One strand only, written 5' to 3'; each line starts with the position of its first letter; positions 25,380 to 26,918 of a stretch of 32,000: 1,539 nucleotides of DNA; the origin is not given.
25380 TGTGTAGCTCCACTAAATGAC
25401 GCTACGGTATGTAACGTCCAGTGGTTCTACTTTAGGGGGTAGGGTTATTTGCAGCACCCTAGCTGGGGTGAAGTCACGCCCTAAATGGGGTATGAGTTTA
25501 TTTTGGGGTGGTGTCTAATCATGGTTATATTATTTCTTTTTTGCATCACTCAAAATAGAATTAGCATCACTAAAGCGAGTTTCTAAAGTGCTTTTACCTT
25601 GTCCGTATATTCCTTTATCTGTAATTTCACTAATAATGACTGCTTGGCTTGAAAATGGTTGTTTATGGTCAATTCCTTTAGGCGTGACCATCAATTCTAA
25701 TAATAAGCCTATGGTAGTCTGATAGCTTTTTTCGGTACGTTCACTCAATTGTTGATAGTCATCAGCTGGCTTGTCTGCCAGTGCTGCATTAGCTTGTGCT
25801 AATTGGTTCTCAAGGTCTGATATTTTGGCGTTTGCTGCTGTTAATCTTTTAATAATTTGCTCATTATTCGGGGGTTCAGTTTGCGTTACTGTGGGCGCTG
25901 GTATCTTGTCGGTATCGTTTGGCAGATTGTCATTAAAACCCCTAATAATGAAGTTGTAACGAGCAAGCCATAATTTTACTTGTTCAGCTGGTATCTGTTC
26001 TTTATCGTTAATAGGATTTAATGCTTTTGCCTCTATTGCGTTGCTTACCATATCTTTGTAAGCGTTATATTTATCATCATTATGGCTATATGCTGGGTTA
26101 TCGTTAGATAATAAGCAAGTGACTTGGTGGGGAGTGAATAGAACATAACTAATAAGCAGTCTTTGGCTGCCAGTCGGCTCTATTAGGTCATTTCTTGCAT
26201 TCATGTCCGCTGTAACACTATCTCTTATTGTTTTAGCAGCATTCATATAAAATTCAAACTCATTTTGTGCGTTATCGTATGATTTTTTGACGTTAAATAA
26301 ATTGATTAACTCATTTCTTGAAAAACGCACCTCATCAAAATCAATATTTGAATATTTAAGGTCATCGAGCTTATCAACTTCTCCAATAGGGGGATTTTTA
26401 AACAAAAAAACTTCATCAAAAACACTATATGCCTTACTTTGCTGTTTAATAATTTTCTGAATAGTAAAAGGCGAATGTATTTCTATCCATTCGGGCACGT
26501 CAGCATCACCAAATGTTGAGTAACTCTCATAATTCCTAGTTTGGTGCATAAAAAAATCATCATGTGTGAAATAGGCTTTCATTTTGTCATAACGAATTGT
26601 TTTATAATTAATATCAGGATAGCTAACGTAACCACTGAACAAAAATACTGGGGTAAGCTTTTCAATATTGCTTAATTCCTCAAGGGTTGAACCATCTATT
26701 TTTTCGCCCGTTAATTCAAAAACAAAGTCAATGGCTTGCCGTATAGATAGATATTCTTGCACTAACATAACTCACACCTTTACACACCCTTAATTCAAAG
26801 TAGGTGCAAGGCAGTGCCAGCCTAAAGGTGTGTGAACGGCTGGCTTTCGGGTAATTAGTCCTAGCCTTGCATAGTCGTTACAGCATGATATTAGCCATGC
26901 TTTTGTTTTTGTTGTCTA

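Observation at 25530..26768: AT-rich 412-aa orphan gene in the int-alpA slot of the satellite: candidate satellite-borne immunity or accessory gene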

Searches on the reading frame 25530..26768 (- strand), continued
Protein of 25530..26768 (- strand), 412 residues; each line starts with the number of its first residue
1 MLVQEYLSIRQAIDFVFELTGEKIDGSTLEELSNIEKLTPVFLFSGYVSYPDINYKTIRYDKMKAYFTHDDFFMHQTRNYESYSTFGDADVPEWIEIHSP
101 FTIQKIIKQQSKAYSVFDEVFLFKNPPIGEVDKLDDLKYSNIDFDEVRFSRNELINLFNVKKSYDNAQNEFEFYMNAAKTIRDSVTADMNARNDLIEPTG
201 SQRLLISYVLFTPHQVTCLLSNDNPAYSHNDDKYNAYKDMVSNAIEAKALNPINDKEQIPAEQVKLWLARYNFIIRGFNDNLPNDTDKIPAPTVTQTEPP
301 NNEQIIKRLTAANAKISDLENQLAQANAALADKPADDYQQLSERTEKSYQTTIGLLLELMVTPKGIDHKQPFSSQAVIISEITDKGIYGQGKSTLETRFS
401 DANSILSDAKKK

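Call 44: find_encoding_contigs(protein=P0050, flank=4000, max_places=3)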
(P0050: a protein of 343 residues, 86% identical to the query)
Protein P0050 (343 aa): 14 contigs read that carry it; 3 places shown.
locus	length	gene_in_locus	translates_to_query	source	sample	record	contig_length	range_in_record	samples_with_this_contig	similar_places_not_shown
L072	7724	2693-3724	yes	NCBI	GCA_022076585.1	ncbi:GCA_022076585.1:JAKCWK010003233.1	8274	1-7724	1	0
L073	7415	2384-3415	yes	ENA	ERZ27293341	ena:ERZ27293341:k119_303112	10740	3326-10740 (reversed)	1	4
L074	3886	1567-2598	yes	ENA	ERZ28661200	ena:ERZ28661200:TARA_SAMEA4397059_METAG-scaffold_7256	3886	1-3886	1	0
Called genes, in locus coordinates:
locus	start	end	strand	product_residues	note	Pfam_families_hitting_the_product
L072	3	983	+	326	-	?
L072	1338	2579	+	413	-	PF13356:Arm-DNA-bind_3, PF14659:Phage_int_SAM_3 (weak), PF22022:Phage_int_M, PF00589:Phage_integrase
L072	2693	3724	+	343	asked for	PF02183:HALZ (faint)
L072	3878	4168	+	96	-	PF05930:Phage_AlpA (weak)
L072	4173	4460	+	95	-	PF14090:HTH_39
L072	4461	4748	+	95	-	-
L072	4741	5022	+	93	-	-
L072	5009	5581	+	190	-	-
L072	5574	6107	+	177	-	-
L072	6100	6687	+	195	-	-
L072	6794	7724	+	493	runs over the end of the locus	?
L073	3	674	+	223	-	?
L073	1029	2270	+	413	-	PF13356:Arm-DNA-bind_3, PF14659:Phage_int_SAM_3 (weak), PF22022:Phage_int_M, PF00589:Phage_integrase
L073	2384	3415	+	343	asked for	PF02183:HALZ (faint)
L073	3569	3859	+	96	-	PF05930:Phage_AlpA (weak)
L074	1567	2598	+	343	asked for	PF02183:HALZ (faint)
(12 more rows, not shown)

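Call 45: find_encoding_contigs(protein=P0061, flank=4000, max_places=2)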
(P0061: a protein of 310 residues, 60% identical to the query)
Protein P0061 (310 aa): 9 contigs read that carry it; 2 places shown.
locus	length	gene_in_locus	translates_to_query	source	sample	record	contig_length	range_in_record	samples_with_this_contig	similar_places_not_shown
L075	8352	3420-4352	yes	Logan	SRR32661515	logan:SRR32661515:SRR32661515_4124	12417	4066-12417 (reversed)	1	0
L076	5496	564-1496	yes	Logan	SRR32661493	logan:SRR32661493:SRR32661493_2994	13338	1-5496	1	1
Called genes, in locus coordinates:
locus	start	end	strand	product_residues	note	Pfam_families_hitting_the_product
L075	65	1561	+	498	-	PF01425:Amidase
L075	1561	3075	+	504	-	PF02934:GatB_N, PF02637:GatB_Yqey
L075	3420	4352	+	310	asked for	-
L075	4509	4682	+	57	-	-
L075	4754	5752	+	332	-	PF08907:DUF1853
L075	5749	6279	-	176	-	PF10881:DUF2726, PF04480:DUF559 (weak)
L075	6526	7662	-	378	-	PF01476:LysM, PF05036:SPOR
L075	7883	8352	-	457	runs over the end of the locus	PF08245:Mur_ligase_M, PF02875:Mur_ligase_C (weak)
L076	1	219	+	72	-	?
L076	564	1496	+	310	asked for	-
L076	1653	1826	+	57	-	-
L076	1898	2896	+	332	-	PF08907:DUF1853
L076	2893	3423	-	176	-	PF10881:DUF2726, PF04480:DUF559 (weak)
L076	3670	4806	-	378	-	PF01476:LysM, PF05036:SPOR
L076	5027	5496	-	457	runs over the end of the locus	PF08245:Mur_ligase_M, PF02875:Mur_ligase_C (weak)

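Call 46: find_encoding_contigs(protein=P0044, flank=4000, max_places=2)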
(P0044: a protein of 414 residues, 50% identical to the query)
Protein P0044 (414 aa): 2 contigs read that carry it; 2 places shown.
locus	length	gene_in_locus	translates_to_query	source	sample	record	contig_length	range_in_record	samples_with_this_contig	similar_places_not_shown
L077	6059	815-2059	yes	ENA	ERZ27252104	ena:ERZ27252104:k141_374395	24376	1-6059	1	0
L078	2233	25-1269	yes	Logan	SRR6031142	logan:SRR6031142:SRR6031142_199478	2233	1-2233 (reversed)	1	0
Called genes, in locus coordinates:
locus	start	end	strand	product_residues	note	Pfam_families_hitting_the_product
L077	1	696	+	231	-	?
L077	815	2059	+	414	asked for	-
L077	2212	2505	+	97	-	PF05930:Phage_AlpA (weak)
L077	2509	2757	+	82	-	-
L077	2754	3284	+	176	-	-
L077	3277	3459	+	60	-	-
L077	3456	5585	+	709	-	PF13148:DUF3987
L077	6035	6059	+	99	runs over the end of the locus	PF13744:HTH_37, PF01381:HTH_3, PF13443:HTH_26 (weak), PF13560:HTH_31 (weak)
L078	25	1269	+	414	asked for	-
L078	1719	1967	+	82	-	-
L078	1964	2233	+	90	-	?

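Call 47: find_encoding_contigs(protein=P0070, flank=4000, max_places=2)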
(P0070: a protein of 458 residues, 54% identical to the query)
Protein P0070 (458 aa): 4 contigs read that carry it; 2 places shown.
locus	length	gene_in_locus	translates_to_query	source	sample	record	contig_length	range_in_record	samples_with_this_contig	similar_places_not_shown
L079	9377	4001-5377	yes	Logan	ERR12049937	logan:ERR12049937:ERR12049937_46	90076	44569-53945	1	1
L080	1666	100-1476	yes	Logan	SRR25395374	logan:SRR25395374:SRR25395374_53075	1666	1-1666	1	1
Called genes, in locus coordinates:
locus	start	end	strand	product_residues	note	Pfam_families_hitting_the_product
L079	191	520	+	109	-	PF02686:GatC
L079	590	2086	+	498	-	PF01425:Amidase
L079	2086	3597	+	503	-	PF02934:GatB_N, PF02637:GatB_Yqey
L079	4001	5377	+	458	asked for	-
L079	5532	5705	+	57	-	-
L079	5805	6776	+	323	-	PF08907:DUF1853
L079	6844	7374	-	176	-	PF10881:DUF2726, PF04480:DUF559 (weak)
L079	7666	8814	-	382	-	PF01476:LysM, PF05036:SPOR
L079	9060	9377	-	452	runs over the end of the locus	PF08245:Mur_ligase_M, PF02875:Mur_ligase_C (weak)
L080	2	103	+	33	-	?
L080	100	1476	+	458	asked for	-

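Call 51: search_protein_families(library=pfam, proteins=[L069:7992-9158:+], max_evalue=0.05)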
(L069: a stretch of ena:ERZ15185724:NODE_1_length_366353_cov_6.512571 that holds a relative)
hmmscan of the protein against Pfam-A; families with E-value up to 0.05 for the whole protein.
L069:7992-9158:+ (388 aa): 1 family
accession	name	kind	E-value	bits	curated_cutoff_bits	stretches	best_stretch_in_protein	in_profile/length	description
PF25481.1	Nucleoprot-TPR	-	0.027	14.9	27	0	271-307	43-79/80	Nucleoprotein TPR-like domain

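Call 75: find_related_loci(query=window:25530-26768:-, collection=viral_contigs, flank=8000)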
Query window:25530-26768:- (412 aa) in viral_contigs; peptide patterns used: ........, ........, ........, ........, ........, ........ (x = any residue, [..] = any of these).
No stretch of DNA in the collection matches any of the patterns.

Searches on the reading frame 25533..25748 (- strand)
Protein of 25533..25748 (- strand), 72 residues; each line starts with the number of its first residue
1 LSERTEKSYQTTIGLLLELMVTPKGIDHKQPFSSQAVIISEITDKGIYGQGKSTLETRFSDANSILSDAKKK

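Call 80: search_solved_structures(query=A5, max_evalue=10, show_alignments=2)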
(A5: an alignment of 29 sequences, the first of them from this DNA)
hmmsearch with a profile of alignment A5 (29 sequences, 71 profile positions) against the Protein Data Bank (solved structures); distinct sequences matched with E-value up to 10: 2.
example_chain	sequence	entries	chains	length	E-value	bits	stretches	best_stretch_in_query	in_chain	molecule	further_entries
7t91_A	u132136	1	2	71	0.7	13.1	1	29-52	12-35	Isoform 2 of Zinc finger protein GLI1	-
1h78_A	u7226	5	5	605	0.91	12.8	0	22-49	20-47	ANAEROBIC RIBONUCLEOTIDE-TRIPHOSPHATE REDUCTASE LARGE CHAIN | ANAEROBIC RIBONUCLEOTIDE-TRIPHOSPHATE REDUCTASE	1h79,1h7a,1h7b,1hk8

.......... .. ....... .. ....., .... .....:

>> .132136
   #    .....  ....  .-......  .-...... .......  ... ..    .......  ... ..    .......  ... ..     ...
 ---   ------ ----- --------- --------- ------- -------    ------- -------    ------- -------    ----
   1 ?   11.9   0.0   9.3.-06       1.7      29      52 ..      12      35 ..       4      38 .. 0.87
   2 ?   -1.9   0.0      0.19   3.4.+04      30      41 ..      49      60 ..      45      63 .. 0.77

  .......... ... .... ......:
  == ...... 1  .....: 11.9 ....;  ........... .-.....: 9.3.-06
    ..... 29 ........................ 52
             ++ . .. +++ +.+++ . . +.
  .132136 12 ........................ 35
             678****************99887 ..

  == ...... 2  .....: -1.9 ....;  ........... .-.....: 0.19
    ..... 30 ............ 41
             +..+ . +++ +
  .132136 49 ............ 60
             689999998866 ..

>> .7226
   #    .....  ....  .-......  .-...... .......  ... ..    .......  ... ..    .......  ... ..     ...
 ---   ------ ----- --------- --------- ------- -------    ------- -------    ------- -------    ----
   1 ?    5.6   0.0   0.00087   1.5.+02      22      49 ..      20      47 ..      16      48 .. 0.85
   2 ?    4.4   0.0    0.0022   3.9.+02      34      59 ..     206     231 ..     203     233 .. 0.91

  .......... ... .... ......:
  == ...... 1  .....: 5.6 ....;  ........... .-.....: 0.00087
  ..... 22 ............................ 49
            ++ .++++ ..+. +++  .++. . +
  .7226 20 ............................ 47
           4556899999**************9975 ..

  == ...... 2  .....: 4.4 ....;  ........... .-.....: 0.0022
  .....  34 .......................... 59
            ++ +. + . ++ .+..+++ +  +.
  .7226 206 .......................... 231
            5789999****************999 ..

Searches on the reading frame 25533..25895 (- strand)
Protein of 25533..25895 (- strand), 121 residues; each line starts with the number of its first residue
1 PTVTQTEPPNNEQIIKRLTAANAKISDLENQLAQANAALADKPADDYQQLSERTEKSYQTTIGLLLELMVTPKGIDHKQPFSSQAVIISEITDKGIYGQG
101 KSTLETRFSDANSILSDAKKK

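Call 63: predict_structure(alignment_id=A3)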
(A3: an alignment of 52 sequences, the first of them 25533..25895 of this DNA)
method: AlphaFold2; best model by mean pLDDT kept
length: 121 residues; sequences in the alignment: 52
mean_pLDDT: 81.5   pTM: 0.51
mean pLDDT of the five models: 81.5, 79.8, 79.3, 68.9, 66.1
residues with pLDDT >= 90: 37; 70-90: 59; 50-70: 23; < 50: 2
segments of 3 or more residues with pLDDT < 50: none
pLDDT, mean of each block of 10 residues (from residue 1): 57 88 95 84 63 82 85 68 87 90 92 87 75
secondary structure, 60 per line:
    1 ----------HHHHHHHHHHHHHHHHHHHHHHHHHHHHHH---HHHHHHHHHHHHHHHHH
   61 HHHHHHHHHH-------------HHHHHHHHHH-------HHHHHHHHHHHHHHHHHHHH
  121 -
elements in order: H11-40 H44-70 H84-93 H101-120

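Call 69: fold_search(model_id=the predicted structure, library=pdb)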
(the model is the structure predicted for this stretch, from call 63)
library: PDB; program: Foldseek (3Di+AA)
matches with E <= 10: 36; with E <= 0.001: 0
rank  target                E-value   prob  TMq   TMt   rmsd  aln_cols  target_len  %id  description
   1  7rgt_B                2.5e+00  0.12  0.27  0.28  10.2        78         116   17  The crystal structure of RocC, containing FinO domain, 1-126 (released 2022-11-09)
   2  8udg_A                3.6e+00  0.14  0.27  0.21  15.4       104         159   15  S1V2-72 Fab bound to EHA2 from influenza B/Malaysia/2506/2004 (released 2023-11-15)
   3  6ejq_C                3.9e+00  0.05  0.22  0.20  13.6       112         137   12  Crystal structure of a C-terminally truncated small terminase protein from the thermophilic bacteriophage G20c (released 2018-10-10)
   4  7rgu_C                4.1e+00  0.08  0.26  0.28   7.4        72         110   17  The crystal structure of RocC bound to a transcriptional terminator (released 2022-11-09)
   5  5c22_B                4.1e+00  0.08  0.31  0.15  17.2       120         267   17  Crystal structure of Zn-bound HlyD from E. coli (released 2016-02-17)
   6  8vc9_A                4.1e+00  0.06  0.24  0.09  20.2       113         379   16  Hybrid response regulator LvrB from Leptospira / phosphorylated REC form (released 2024-12-18)
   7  5c22_C                4.4e+00  0.08  0.31  0.16  17.6       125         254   17  Crystal structure of Zn-bound HlyD from E. coli (released 2016-02-17)
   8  8vc9_D                4.7e+00  0.07  0.26  0.10  18.6       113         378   15  Hybrid response regulator LvrB from Leptospira / phosphorylated REC form (released 2024-12-18)
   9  4xvn_A                4.7e+00  0.06  0.25  0.24   7.7        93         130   13  Crystal structure of the small terminase from thermophilic phage G20C (released 2016-02-10)
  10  8vc9_F                4.7e+00  0.06  0.23  0.09  19.4       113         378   16  Hybrid response regulator LvrB from Leptospira / phosphorylated REC form (released 2024-12-18)
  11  8vc9_C                4.7e+00  0.06  0.23  0.10  19.4       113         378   16  Hybrid response regulator LvrB from Leptospira / phosphorylated REC form (released 2024-12-18)
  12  6euu_A                4.7e+00  0.05  0.23  0.14  18.5       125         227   18  The Transcriptional Regulator PrfA from Listeria Monocytogenes in complex with a ring-fused 2-pyridone (KSK29) (released 2018-05-02)
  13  9vh1_E                5.0e+00  0.11  0.28  0.21   7.5        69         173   16  cryoEM structure of ptuA-ptuB complex in Retron-Eco7 anti-phage system (released 2025-12-03)
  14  2qup                  5.4e+00  0.05  0.22  0.23  20.1       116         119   11  Crystal structure of uncharacterized protein BH1478 from Bacillus halodurans (released 2007-08-21)
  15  6qk7_A                5.4e+00  0.04  0.24  0.04  17.6       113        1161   19  Elongator catalytic subcomplex Elp123 lobe (released 2019-07-17)
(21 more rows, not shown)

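Call 76: find_related_loci(query=A3, collection=viral_contigs, flank=8000)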
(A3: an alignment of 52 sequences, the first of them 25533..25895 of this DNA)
Query A3 (121 aa) in viral_contigs; peptide patterns used: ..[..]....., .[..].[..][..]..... (x = any residue, [..] = any of these).
13 stretches matched a pattern; 1 encode a relative of the query (tblastn E <= 1e-3); 1 distinct loci.
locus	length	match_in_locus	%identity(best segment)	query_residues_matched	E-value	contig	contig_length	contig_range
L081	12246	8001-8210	71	49-118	2e-29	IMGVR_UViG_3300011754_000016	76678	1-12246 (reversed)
